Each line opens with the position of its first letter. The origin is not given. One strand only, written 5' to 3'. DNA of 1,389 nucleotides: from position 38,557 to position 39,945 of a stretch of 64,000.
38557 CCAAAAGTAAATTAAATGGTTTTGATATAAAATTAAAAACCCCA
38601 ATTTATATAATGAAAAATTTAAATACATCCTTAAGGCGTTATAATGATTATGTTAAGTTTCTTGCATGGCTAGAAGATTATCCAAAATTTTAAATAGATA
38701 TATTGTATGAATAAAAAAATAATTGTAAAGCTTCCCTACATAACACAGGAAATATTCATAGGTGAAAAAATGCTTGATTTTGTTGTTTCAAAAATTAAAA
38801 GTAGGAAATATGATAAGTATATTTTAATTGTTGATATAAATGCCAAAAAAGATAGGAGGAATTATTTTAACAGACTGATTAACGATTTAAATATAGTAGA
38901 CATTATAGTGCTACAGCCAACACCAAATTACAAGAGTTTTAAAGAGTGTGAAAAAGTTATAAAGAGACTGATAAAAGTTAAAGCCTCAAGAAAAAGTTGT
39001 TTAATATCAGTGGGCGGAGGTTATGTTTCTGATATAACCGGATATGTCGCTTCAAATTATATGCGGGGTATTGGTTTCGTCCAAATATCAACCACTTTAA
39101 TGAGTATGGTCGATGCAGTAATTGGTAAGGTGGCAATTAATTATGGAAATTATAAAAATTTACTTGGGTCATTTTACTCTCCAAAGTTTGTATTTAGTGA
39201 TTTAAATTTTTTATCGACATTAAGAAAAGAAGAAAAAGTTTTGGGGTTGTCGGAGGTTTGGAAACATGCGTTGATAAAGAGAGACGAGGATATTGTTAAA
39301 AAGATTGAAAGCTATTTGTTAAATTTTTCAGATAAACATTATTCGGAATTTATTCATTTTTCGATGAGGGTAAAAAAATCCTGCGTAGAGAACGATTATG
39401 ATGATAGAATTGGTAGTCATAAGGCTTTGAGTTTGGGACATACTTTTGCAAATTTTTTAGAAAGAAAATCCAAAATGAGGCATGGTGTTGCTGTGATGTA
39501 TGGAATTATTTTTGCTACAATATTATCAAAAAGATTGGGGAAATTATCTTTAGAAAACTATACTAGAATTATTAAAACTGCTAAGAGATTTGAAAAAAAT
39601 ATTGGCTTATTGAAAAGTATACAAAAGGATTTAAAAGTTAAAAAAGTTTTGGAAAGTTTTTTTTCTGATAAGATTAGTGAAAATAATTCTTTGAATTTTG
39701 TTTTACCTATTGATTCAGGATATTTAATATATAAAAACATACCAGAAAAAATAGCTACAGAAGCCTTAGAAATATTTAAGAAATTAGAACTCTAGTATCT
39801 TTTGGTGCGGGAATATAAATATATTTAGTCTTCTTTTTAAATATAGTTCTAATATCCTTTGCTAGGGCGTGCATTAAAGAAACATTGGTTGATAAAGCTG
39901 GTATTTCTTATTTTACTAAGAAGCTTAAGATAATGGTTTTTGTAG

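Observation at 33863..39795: Candidate small-molecule or nucleotide-modification pathway: DHQS-like cyclase, two kinase types, a pol-beta nucleotidyltransferase, two NUDIX paralogs and a deaminase-family hydrolase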

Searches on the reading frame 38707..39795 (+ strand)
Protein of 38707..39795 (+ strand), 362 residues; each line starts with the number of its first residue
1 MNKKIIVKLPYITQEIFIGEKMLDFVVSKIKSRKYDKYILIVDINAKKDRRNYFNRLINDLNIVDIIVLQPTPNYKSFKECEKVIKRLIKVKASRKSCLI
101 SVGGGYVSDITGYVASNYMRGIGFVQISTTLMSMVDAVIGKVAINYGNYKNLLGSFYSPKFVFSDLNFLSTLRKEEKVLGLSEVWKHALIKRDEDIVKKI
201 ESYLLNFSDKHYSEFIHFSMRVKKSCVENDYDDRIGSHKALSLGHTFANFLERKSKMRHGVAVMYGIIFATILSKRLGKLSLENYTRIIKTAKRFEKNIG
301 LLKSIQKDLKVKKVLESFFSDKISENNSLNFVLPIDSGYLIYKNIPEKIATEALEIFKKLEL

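Call 3: search_protein_families(library=pfam, proteins=[window:38707-39795:+], max_evalue=0.01)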
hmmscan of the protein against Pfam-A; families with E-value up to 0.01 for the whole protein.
window:38707-39795:+ (362 aa): 4 families
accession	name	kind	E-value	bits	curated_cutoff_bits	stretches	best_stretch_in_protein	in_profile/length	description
PF01761.26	DHQ_synthase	-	1.3e-35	122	24.2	1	68-176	3-112/115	3-dehydroquinate synthase N-terminal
PF24621.2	DHQS_C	-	1e-22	81.1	27.6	1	180-322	1-142/144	3-dehydroquinate synthase C-terminal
PF13685.12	Fe-ADH_2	-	0.0014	19.1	28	1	30-130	14-107/149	Iron-containing alcohol dehydrogenase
PF00465.25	Fe-ADH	-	0.0028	17.7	31.3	0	14-118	2-103/168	Iron-containing alcohol dehydrogenase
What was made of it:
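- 38707..39795 (+): g7: DHQS-like sugar-phosphate cyclase of a distinct CPR/DPANN clade, 362 aa. Pfam PF01761 plus PF24621 (call 3).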

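Call 4: search_protein_families(library=ncbifam, proteins=[window:38707-39795:+], max_evalue=0.01)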
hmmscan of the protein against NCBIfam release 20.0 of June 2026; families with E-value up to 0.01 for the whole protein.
window:38707-39795:+ (362 aa): 6 families
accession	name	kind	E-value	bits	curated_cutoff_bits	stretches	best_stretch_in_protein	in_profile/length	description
TIGR01357.1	aroB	equivalog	3.9e-75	253.2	305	1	15-348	2-337/344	3-dehydroquinate synthase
TIGR04425.1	P_lya_rel_AroB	hypoth_equivalog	1.9e-53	181.7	400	1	27-340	17-326/348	AroB-related putative sugar phosphate phospholyase (cyclizing)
NF004852.0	PRK06203.1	equivalog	2.9e-37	128.5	333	1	45-300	69-332/407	3-dehydroquinate synthase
NF010627.0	PRK14021.1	equivalog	7.3e-35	120.4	565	1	48-351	224-533/542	bifunctional shikimate kinase/3-dehydroquinate synthase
NF010556.0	PRK13951.1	equivalog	2.9e-32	112.2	560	1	75-295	217-437/492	bifunctional shikimate kinase AroK/3-dehydroquinate synthase AroB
NF002022.0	PRK00843.1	equivalog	9.9e-06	24.8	413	1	6-130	7-120/350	NAD(P)-dependent glycerol-1-phosphate dehydrogenase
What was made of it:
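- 38707..39795 (+): TIGR01357 scores 253 bits, below its 305 cut-off (call 4).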

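Call 6: search_protein_families(library=padloc, proteins=[window:38707-39795:+], max_evalue=0.01)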
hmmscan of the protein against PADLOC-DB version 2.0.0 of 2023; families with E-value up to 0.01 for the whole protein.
window:38707-39795:+ (362 aa): 0 families

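Call 8: find_homologous_proteins(query=window:38707-39795:+, max_evalue=1e-10)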
Query window:38707-39795:+ (362 aa): 216 proteins with E <= 1e-10 among 3208 candidates; the best 120 are listed.
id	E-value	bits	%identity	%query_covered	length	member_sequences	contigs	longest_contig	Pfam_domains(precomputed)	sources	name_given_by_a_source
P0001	8.1e-229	777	100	100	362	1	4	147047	PF24621.3,PF01761.27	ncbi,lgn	-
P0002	5.4e-201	685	86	100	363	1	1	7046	PF24621.3,PF01761.27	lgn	-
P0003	5.8e-187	639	81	100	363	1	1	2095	PF24621.3,PF01761.27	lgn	-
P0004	3.1e-186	637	79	100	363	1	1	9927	PF24621.3,PF01761.27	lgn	-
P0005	2.1e-185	634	80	99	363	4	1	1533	PF24621.3,PF01761.27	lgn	-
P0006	3.4e-184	630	79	100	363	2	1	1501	PF24621.3,PF01761.27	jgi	jgi:3-dehydroquinate synthase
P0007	4.5e-184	629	79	100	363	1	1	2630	PF24621.3,PF01761.27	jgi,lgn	jgi:3-dehydroquinate synthase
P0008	6.0e-183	626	77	100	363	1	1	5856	PF24621.3,PF01761.27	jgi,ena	-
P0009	3.0e-180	617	76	100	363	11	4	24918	PF24621.3,PF01761.27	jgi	jgi:3-dehydroquinate synthase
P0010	3.3e-180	617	78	100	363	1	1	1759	PF24621.3,PF01761.27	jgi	-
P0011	5.5e-176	603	75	100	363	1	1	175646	PF24621.3,PF01761.27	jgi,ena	-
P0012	2.9e-175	601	74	100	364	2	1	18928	PF24621.3,PF00465.26,PF01761.27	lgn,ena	-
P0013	9.4e-175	599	75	99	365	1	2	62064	PF24621.3,PF01761.27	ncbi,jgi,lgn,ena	ncbi:MAG: 3-dehydroquinate synthase family protein [Parcubacteria group bacterium]|jgi:3-dehydroquin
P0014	4.8e-161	554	70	100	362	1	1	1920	PF24621.3,PF01761.27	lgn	-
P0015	3.7e-153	528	67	99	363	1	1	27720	PF24621.3,PF01761.27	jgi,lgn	-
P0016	5.3e-132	458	80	70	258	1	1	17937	PF24621.3,PF01761.27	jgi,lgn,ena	-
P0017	5.6e-113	396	52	99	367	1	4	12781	PF24621.3,PF00465.26,PF01761.27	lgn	-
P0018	1.5e-111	391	54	99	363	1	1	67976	PF24621.3,PF01761.27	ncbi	-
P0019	1.1e-103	365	46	99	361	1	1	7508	PF24621.3,PF00465.26,PF01761.27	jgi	jgi:3-dehydroquinate synthase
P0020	2.6e-98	348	49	99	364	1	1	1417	PF24621.3,PF01761.27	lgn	-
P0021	3.1e-98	347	45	99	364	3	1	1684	PF24621.3,PF00465.26,PF01761.27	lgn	-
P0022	9.9e-98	346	48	99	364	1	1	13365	PF13685.13,PF24621.3,PF01761.27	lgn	-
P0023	1.6e-97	345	73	59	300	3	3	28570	PF00293.35,PF24621.3,PF01761.27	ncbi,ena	ncbi:MAG: NUDIX domain-containing protein [Patescibacteria group bacterium]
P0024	2.0e-97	345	49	95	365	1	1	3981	PF13685.13,PF24621.3,PF00465.26,PF01761.27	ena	-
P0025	4.3e-96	340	48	98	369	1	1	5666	PF24621.3,PF01761.27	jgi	-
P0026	1.4e-95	339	46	99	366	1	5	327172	PF13685.13,PF24621.3,PF00465.26,PF01761.27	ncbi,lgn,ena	-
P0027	2.2e-94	335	48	94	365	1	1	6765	PF24621.3,PF01761.27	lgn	-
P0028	2.8e-94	334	45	96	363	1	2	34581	PF24621.3,PF01761.27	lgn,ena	-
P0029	3.1e-94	334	45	98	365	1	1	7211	PF13685.13,PF24621.3,PF01761.27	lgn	-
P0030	3.4e-94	334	45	98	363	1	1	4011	PF24621.3,PF01761.27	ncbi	-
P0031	4.4e-94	334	48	94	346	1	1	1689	PF24621.3,PF01761.27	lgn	-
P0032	6.3e-94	333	46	98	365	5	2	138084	PF24621.3,PF01761.27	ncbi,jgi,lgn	jgi:3-dehydroquinate synthase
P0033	7.3e-94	333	45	98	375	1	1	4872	PF13685.13,PF24621.3,PF01761.27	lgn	-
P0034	5.1e-93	330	45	99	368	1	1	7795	PF13685.13,PF24621.3,PF00465.26,PF01761.27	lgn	-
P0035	3.1e-92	328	44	99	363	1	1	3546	PF13685.13,PF24621.3,PF01761.27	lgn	-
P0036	7.3e-92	326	46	99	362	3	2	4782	PF24621.3,PF01761.27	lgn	-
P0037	9.9e-92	326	45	99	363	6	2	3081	PF13685.13,PF24621.3,PF01761.27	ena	-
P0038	1.4e-90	322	46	98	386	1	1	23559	PF24621.3,PF01761.27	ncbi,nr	ncbi:MAG: 3-dehydroquinate synthase [Candidatus Parcubacteria bacterium]|nr:3-dehydroquinate synthas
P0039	4.9e-90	320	44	99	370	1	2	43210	PF24621.3,PF01761.27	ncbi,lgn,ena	-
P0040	2.8e-89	318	45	96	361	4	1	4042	PF24621.3,PF01761.27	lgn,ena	-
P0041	3.4e-89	318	45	99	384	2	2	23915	PF24621.3,PF01761.27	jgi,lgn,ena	jgi:3-dehydroquinate synthase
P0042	8.0e-89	316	44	98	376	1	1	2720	PF24621.3,PF01761.27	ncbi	-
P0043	6.4e-85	304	43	95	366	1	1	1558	PF13685.13,PF24621.3,PF00465.26,PF01761.27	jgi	jgi:3-dehydroquinate synthase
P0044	9.0e-81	290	41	99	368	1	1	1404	PF13685.13,PF24621.3,PF00465.26,PF01761.27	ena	-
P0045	3.1e-67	245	49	71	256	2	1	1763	PF24621.3,PF01761.27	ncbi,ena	-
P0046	6.8e-67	244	47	71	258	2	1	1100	PF24621.3,PF01761.27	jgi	-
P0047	7.6e-67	244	39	99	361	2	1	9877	PF24621.3,PF01761.27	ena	-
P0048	1.9e-64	236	52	60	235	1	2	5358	PF01761.27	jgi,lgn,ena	-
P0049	8.3e-64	234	36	95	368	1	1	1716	PF24621.3,PF01761.27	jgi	jgi:3-dehydroquinate synthase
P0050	4.0e-56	209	35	98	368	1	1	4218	PF24621.3,PF00465.26,PF01761.27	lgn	-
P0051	6.9e-51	192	34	99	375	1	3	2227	PF24621.3,PF01761.27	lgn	-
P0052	6.2e-40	156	35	90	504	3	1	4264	PF13685.13,PF02541.23,PF24621.3,PF01761.27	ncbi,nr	nr:3-dehydroquinate synthase [uncultured Cetobacterium sp.]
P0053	1.5e-38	151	35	88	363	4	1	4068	PF13685.13,PF24621.3,PF01761.27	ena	-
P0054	4.2e-38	150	33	89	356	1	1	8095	PF13685.13,PF24621.3,PF01761.27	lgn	-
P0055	4.8e-38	149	32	93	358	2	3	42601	PF13685.13,PF24621.3,PF00465.26,PF01761.27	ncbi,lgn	-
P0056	2.7e-37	147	40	60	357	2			PF13685.13,PF24621.3,PF00465.26,PF01761.27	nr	nr:3-dehydroquinate synthase [Bacillus pakistanensis]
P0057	2.9e-37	147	31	92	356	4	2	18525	PF13685.13,PF24621.3,PF01761.27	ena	-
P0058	3.9e-37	146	33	90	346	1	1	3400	PF24621.3,PF01761.27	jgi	jgi:3-dehydroquinate synthase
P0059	4.6e-37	146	37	82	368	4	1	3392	PF13685.13,PF24621.3,PF00465.26,PF01761.27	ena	-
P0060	3.0e-36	144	37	70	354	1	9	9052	PF13685.13,PF24621.3,PF01761.27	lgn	-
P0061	5.3e-36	143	35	78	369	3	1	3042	PF24621.3,PF01761.27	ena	-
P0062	6.3e-36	142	37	65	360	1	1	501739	PF13685.13,PF24621.3,PF00465.26,PF01761.27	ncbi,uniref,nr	ncbi:3-dehydroquinate synthase [Rossellomorea sp. BNER]|uniref:3-dehydroquinate synthase n=1 Tax=Ros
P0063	1.7e-35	141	37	72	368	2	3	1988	PF13685.13,PF24621.3,PF00465.26,PF01761.27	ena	-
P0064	2.1e-35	141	32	89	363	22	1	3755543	PF13685.13,PF24621.3,PF00465.26,PF01761.27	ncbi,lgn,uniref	ncbi:3-dehydroquinate synthase [Bacillus sp. FSL W8-0102]|uniref:3-dehydroquinate synthase n=1 Tax=B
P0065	2.5e-35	141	36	72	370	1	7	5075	PF13685.13,PF24621.3,PF00465.26,PF01761.27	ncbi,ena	-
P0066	2.5e-35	141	37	72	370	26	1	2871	PF13685.13,PF24621.3,PF00465.26,PF01761.27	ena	-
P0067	2.6e-35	140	35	82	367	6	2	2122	PF13685.13,PF24621.3,PF00465.26,PF01761.27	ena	-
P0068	2.8e-35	140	30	98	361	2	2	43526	PF13685.13,PF24621.3,PF00465.26,PF01761.27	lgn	-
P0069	6.1e-35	139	32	95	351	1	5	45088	PF13685.13,PF24621.3,PF01761.27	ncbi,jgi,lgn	jgi:3-dehydroquinate synthase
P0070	7.9e-35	139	34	94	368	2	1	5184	PF13685.13,PF24621.3,PF00465.26,PF01761.27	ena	-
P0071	1.0e-34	139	39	61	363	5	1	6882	PF13685.13,PF24621.3,PF01761.27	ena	-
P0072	1.1e-34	138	32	83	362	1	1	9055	PF24621.3,PF01761.27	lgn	-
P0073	1.2e-34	138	32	94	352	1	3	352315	PF24621.3,PF00465.26,PF01761.27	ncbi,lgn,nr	ncbi:3-dehydroquinate synthase [Heyndrickxia sporothermodurans]|nr:3-dehydroquinate synthase [Heyndr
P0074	1.2e-34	138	36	78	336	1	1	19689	PF13685.13,PF24621.3,PF01761.27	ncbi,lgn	-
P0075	1.5e-34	138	31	91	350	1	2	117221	PF24621.3,PF01761.27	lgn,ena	-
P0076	2.0e-34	138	37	88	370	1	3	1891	PF13685.13,PF24621.3,PF01761.27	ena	-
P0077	2.0e-34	138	36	71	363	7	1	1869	PF13685.13,PF24621.3,PF00465.26,PF01761.27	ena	-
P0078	2.3e-34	137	37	71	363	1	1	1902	PF13685.13,PF24621.3,PF01761.27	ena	-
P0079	2.5e-34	137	37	71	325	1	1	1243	PF13685.13,PF24621.3,PF01761.27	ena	-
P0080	2.7e-34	137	36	70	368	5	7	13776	PF13685.13,PF24621.3,PF00465.26,PF01761.27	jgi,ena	-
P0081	2.9e-34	137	31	98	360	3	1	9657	PF13685.13,PF24621.3,PF00465.26,PF01761.27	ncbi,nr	ncbi:MAG: 3-dehydroquinate synthase, partial [Bacillales bacterium]|nr:3-dehydroquinate synthase [Ba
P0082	3.9e-34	137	35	71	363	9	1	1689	PF13685.13,PF24621.3,PF00465.26,PF01761.27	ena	-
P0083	4.9e-34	136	36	71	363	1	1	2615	PF13685.13,PF24621.3,PF01761.27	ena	-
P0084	5.6e-34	136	38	61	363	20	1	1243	PF13685.13,PF24621.3,PF00465.26,PF01761.27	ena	-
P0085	5.8e-34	136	31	90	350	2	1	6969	PF24621.3,PF00465.26,PF01761.27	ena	-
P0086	6.5e-34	136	35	71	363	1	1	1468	PF13685.13,PF24621.3,PF01761.27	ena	-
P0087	6.5e-34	136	37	70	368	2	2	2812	PF13685.13,PF24621.3,PF00465.26,PF01761.27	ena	-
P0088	9.2e-34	135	36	72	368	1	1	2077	PF13685.13,PF24621.3,PF00465.26,PF01761.27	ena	-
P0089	9.5e-34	135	36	71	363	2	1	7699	PF13685.13,PF24621.3,PF01761.27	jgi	-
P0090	1.1e-33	135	39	61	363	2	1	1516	PF13685.13,PF24621.3,PF00465.26,PF01761.27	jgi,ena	-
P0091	1.1e-33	135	37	71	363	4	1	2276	PF13685.13,PF24621.3,PF01761.27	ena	-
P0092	1.3e-33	135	33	82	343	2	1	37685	PF24621.3,PF00465.26,PF01761.27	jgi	-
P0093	1.3e-33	135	35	83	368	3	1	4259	PF13685.13,PF24621.3,PF00465.26,PF01761.27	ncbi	-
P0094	1.3e-33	135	35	88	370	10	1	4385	PF13685.13,PF24621.3,PF00465.26,PF01761.27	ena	-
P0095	1.5e-33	135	37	71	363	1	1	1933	PF13685.13,PF24621.3,PF00465.26,PF01761.27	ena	-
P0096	1.8e-33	134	36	74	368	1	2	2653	PF13685.13,PF24621.3,PF00465.26,PF01761.27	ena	-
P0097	2.0e-33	134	35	71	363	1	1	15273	PF13685.13,PF24621.3,PF01761.27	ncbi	-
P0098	2.2e-33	134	40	62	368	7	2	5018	PF13685.13,PF24621.3,PF00465.26,PF01761.27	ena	-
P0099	2.2e-33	134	35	71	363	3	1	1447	PF13685.13,PF24621.3,PF00465.26,PF01761.27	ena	-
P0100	2.2e-33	134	36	74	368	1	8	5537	PF13685.13,PF24621.3,PF00465.26,PF01761.27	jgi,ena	-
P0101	2.4e-33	134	36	74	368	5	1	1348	PF13685.13,PF24621.3,PF00465.26,PF01761.27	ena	-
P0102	2.5e-33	134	38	62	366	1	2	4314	PF13685.13,PF24621.3,PF00465.26,PF01761.27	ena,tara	tara:strand:+ start:1121 stop:2221 length:1101 start_codon:yes stop_codon:yes gene_type:complete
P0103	2.9e-33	134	37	71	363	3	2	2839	PF13685.13,PF24621.3,PF00465.26,PF01761.27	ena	-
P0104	2.9e-33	134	36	74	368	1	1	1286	PF13685.13,PF24621.3,PF00465.26,PF01761.27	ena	-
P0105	3.1e-33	134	38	61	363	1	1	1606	PF13685.13,PF24621.3,PF01761.27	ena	-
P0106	4.4e-33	133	36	71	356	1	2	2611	PF13685.13,PF24621.3,PF00465.26,PF01761.27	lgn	-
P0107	4.4e-33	133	36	71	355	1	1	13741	PF13685.13,PF24621.3,PF01761.27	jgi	jgi:3-dehydroquinate synthase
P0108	6.1e-33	133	36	71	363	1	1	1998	PF13685.13,PF24621.3,PF01761.27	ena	-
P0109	7.6e-33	132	36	71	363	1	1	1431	PF13685.13,PF24621.3,PF00465.26,PF01761.27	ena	-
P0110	9.6e-33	132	42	51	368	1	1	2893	PF13685.13,PF24621.3,PF00465.26,PF01761.27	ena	-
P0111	9.9e-33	132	36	90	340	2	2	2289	PF13685.13,PF24621.3,PF01761.27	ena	-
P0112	1.6e-32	131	32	91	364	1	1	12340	PF13685.13,PF24621.3,PF00465.26,PF01761.27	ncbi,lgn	-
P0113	3.1e-32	130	34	88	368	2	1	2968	PF13685.13,PF24621.3,PF00465.26,PF01761.27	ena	-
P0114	3.2e-32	130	36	65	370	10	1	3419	PF13685.13,PF24621.3,PF00465.26,PF01761.27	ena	-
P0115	3.5e-32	130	35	71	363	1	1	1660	PF13685.13,PF24621.3,PF00465.26,PF01761.27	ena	-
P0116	4.0e-32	130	32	90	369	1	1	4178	PF13685.13,PF24621.3,PF00465.26,PF01761.27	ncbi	-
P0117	4.5e-32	130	32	88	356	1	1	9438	PF13685.13,PF24621.3,PF00465.26,PF01761.27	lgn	-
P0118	4.5e-32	130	35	71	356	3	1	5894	PF13685.13,PF24621.3,PF00465.26,PF01761.27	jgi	jgi:3-dehydroquinate synthase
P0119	5.2e-32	130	36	71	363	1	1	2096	PF13685.13,PF24621.3,PF01761.27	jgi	-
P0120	5.7e-32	130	38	61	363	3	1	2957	PF13685.13,PF24621.3,PF01761.27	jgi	-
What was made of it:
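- There is a sharp drop from 192 or more bits to 156 or fewer bits between Patescibacteria homologs and Bacillus-type AroB (call 8). Public annotation calls relatives '3-dehydroquinate synthase' (call 8).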

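Call 9: find_encoding_contigs(protein=P0018, flank=10000, max_places=2)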
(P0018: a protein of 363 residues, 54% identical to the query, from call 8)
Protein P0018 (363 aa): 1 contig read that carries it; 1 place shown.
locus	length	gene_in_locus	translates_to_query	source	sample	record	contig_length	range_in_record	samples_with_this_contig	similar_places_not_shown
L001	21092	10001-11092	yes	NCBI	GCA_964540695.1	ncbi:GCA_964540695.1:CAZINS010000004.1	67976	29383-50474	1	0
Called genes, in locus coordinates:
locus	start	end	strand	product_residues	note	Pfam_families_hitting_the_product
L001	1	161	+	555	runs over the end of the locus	PF00282:Pyridoxal_deC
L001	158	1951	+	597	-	PF12710:HAD (weak), PF13439:Glyco_transf_4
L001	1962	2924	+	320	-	PF01636:APH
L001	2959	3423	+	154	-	-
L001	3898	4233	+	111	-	-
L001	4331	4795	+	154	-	PF03703:bPH_2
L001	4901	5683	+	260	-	PF03848:TehB, PF01209:Ubie_methyltran, PF05175:MTS, PF13489:Methyltransf_23, PF06325:PrmA, PF13847:Methyltransf_31, PF08241:Methyltransf_11, PF08242:Methyltransf_12, +2 more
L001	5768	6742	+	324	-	PF00334:NDK, PF13238:AAA_18 (weak)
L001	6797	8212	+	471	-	PF00293:NUDIX, PF00535:Glycos_transf_2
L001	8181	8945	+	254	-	-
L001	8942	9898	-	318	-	-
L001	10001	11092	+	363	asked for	PF01761:DHQ_synthase, PF24621:DHQS_C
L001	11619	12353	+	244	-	PF01135:PCMT, PF06325:PrmA, PF13489:Methyltransf_23, PF01209:Ubie_methyltran, PF05175:MTS, PF13847:Methyltransf_31, PF08241:Methyltransf_11, PF08242:Methyltransf_12, +4 more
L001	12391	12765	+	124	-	-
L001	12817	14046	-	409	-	PF00270:DEAD, PF04851:ResIII, PF00271:Helicase_C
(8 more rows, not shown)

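Call 10: find_encoding_contigs(protein=P0026, flank=10000, max_places=2)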
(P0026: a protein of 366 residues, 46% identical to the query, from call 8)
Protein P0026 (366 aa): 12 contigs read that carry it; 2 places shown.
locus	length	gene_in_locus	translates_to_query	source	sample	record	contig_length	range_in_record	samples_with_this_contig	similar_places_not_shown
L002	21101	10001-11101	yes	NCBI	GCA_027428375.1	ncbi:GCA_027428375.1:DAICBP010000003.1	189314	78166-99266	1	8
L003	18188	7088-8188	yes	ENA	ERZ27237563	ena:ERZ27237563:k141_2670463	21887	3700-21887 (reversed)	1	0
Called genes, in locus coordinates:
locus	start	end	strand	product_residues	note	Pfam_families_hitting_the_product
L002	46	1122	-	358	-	-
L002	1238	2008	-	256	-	-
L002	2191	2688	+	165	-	PF00857:Isochorismatase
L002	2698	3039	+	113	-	-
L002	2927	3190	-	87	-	-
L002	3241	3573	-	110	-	-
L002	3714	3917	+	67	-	-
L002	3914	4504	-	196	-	PF00300:His_Phos_1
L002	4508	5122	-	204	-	PF03575:Peptidase_S51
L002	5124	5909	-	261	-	PF01738:DLH (faint), PF02129:Peptidase_S15, PF08538:DUF1749 (faint), PF12146:Hydrolase_4, PF00561:Abhydrolase_1, PF12697:Abhydrolase_6 (weak), PF00326:Peptidase_S9, PF12146:Hydrolase_4, +2 more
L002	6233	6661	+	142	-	PF00293:NUDIX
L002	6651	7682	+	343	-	-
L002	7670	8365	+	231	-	PF01909:NTP_transf_2 (weak)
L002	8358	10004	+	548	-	PF02543:Carbam_trans_N, PF22521:HypF_C_2 (weak), PF16861:Carbam_trans_C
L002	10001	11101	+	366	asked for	PF00465:Fe-ADH (faint), PF13685:Fe-ADH_2, PF01761:DHQ_synthase, PF24621:DHQS_C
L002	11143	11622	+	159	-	PF00293:NUDIX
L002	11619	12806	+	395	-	-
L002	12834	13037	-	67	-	-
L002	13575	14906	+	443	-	PF02195:ParB_N, PF01555:N6_N4_Mtase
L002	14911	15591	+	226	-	-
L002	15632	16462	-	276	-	-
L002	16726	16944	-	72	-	-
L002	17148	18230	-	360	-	PF00145:DNA_methylase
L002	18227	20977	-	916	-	PF15516:BpuSI_N, PF02384:N6_Mtase, PF07669:Eco57I, PF22008:BpuSI_TRD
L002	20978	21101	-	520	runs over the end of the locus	PF02384:N6_Mtase, PF05175:MTS (faint), PF07669:Eco57I, PF22837:M_Eco57I_C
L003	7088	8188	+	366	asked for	PF00465:Fe-ADH (faint), PF13685:Fe-ADH_2, PF01761:DHQ_synthase, PF24621:DHQS_C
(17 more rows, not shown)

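Call 11: find_encoding_contigs(protein=P0032, flank=10000, max_places=2)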
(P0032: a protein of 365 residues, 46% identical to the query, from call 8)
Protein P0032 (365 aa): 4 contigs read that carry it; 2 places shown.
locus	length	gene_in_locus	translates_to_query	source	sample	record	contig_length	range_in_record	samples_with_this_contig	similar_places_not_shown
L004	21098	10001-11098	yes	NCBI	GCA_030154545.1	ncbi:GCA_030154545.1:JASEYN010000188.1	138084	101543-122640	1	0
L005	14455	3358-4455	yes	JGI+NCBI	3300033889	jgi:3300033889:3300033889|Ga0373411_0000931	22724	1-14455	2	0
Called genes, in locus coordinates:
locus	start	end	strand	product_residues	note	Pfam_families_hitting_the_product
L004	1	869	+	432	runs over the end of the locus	PF00932:LTD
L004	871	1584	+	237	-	-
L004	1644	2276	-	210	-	PF01351:RNase_HII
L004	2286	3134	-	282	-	PF13495:Phage_int_SAM_4, PF02899:Phage_int_SAM_1 (weak), PF00589:Phage_integrase, PF22823:MrpR_C_cat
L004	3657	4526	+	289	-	PF01699:Na_Ca_ex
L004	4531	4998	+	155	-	-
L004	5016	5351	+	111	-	-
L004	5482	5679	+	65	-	-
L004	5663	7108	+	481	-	PF00293:NUDIX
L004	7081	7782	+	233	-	-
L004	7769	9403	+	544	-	PF00814:TsaD (faint), PF02543:Carbam_trans_N, PF22521:HypF_C_2 (weak), PF16861:Carbam_trans_C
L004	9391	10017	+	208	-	PF13419:HAD_2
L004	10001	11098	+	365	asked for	PF01761:DHQ_synthase, PF24621:DHQS_C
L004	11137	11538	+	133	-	PF00293:NUDIX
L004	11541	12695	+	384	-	-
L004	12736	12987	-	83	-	-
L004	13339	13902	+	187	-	PF18933:PsbP_2 (weak)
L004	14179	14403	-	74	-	-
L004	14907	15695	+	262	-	PF05050:Methyltransf_21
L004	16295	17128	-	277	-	PF01548:DEDD_Tnp_IS110, PF02371:Transposase_20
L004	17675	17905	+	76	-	-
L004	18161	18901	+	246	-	PF00106:adh_short, PF08659:KR, PF23441:SDR, PF13561:adh_short_C2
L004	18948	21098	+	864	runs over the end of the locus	PF00690:Cation_ATPase_N, PF00122:E1-E2_ATPase, PF00702:Hydrolase, PF13246:Cation_ATPase, PF00689:Cation_ATPase_C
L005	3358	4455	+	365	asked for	PF01761:DHQ_synthase, PF24621:DHQS_C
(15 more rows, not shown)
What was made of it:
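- It lies next to restriction-modification genes in L002 and next to a transposase and integrase in L004 (calls 10, 11).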
